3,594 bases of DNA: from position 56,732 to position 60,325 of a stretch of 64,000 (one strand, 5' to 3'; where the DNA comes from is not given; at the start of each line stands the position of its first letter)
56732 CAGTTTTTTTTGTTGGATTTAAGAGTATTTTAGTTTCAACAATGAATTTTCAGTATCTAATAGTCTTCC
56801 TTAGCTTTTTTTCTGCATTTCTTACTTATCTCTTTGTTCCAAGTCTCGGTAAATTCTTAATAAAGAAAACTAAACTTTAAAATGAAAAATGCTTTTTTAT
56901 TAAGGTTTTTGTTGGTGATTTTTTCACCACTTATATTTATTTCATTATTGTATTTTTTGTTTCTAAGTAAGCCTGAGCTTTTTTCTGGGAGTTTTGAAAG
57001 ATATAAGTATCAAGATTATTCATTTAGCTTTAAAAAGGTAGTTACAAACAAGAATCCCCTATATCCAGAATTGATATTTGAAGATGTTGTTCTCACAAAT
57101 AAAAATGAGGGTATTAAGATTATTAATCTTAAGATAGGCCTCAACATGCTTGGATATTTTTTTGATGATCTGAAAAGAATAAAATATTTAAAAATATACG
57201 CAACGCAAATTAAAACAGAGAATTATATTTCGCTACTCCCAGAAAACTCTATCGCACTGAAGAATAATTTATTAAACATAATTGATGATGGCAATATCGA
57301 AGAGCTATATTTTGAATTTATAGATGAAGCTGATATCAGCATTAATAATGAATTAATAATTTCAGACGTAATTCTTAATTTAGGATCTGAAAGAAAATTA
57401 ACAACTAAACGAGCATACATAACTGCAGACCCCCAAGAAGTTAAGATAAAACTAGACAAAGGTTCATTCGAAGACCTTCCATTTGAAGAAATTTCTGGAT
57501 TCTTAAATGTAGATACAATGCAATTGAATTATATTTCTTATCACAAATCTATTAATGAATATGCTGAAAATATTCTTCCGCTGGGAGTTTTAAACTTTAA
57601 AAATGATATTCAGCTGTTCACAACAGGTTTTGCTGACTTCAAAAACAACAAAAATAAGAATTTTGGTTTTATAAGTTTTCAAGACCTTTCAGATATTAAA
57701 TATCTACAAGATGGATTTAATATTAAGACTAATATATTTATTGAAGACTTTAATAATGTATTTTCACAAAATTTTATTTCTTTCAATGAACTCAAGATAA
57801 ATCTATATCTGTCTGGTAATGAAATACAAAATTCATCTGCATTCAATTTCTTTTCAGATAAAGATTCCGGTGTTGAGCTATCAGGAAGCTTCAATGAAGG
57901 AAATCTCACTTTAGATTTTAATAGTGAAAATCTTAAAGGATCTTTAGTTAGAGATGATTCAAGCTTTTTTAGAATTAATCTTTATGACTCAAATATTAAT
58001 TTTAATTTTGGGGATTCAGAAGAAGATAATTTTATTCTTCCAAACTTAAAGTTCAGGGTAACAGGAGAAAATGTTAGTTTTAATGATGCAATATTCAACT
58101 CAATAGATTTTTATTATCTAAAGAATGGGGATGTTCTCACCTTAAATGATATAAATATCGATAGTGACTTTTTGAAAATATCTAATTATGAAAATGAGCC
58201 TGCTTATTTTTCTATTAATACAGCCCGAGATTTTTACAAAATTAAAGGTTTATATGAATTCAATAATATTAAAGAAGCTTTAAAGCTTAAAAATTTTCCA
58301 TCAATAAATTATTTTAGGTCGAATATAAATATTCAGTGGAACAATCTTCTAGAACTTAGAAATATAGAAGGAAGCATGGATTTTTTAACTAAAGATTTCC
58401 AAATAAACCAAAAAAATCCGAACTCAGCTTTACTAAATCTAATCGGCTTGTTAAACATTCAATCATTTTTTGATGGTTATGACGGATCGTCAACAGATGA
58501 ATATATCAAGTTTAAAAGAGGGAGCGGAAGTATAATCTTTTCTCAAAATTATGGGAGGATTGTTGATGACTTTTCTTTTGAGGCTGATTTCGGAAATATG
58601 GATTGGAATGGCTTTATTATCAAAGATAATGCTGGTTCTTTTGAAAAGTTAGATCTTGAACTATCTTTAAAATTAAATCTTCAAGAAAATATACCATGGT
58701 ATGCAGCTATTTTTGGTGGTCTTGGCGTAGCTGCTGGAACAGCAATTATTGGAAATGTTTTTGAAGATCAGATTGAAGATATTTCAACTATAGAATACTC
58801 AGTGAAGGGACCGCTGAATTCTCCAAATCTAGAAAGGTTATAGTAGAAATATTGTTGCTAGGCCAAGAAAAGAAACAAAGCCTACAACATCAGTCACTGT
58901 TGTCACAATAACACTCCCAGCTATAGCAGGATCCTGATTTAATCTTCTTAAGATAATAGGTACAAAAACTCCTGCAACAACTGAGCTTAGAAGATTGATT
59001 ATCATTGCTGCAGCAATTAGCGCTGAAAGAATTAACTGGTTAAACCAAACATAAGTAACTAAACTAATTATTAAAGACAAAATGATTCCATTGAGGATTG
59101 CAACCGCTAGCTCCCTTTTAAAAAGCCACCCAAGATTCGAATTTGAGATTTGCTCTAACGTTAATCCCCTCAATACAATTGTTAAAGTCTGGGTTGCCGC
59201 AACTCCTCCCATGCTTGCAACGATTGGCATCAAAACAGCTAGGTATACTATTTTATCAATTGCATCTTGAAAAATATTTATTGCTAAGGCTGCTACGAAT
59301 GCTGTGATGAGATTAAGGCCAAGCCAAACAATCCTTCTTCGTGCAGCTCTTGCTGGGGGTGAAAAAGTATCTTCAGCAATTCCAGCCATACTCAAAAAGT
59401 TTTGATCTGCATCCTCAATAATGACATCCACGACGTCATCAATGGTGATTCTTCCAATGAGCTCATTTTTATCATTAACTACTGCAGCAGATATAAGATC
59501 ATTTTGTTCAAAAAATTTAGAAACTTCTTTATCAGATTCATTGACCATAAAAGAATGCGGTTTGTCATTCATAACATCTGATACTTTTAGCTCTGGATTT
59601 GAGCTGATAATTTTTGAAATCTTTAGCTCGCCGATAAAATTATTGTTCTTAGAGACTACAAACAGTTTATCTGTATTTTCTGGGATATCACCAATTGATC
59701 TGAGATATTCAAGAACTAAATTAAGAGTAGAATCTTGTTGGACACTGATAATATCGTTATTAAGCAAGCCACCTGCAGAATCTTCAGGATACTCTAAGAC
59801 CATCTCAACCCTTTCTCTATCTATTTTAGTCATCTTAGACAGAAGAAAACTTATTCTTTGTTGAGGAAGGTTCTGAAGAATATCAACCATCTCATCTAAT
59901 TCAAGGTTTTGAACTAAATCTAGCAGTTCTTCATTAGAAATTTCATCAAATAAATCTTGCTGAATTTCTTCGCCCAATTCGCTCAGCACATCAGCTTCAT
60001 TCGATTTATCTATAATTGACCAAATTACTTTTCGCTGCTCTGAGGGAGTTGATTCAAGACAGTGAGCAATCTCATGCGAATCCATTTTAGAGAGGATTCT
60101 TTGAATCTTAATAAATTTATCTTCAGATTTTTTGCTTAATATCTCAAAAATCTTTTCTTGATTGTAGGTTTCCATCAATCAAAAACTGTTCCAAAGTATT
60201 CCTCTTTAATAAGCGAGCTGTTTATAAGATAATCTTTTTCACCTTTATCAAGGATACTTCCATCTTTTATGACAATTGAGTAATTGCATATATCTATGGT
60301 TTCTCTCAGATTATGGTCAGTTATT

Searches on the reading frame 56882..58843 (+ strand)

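Call 75: search_protein_families(library=pfam, proteins=[window:56882-58843:+], max_evalue=0.00001)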
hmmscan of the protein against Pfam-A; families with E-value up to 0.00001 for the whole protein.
window:56882-58843:+ (653 aa): 1 family
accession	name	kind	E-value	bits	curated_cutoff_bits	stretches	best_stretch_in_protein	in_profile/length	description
PF13116.12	YhdP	-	1e-10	40.6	46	1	322-649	891-1223/1224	YhdP protein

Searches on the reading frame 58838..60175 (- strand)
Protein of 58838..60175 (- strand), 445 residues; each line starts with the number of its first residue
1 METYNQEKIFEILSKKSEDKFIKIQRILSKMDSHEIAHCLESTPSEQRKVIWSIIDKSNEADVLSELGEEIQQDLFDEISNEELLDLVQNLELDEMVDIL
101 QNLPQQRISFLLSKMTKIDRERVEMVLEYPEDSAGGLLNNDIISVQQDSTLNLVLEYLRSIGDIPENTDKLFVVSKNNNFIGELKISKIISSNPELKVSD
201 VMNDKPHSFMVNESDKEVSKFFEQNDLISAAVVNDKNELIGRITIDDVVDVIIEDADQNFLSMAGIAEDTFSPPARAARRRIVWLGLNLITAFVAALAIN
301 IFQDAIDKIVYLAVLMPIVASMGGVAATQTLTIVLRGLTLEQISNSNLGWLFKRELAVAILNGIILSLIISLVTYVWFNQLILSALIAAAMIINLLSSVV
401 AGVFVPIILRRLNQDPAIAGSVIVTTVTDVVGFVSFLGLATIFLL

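Call 75: search_protein_families(library=pfam, proteins=[window:58838-60175:-], max_evalue=0.00001)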
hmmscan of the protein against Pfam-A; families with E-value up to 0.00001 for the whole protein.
window:58838-60175:- (445 aa): 3 families
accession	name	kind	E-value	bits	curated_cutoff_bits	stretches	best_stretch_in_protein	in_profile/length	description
PF01769.21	MgtE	-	3.1e-29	102.2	27.6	1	316-439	1-125/125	Divalent cation transporter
PF03448.22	MgtE_N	-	2.3e-22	79.9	25.9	1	32-132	2-102/102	MgtE intracellular N domain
PF00571.33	CBS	-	7e-10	39.5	24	1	198-253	1-56/57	CBS domain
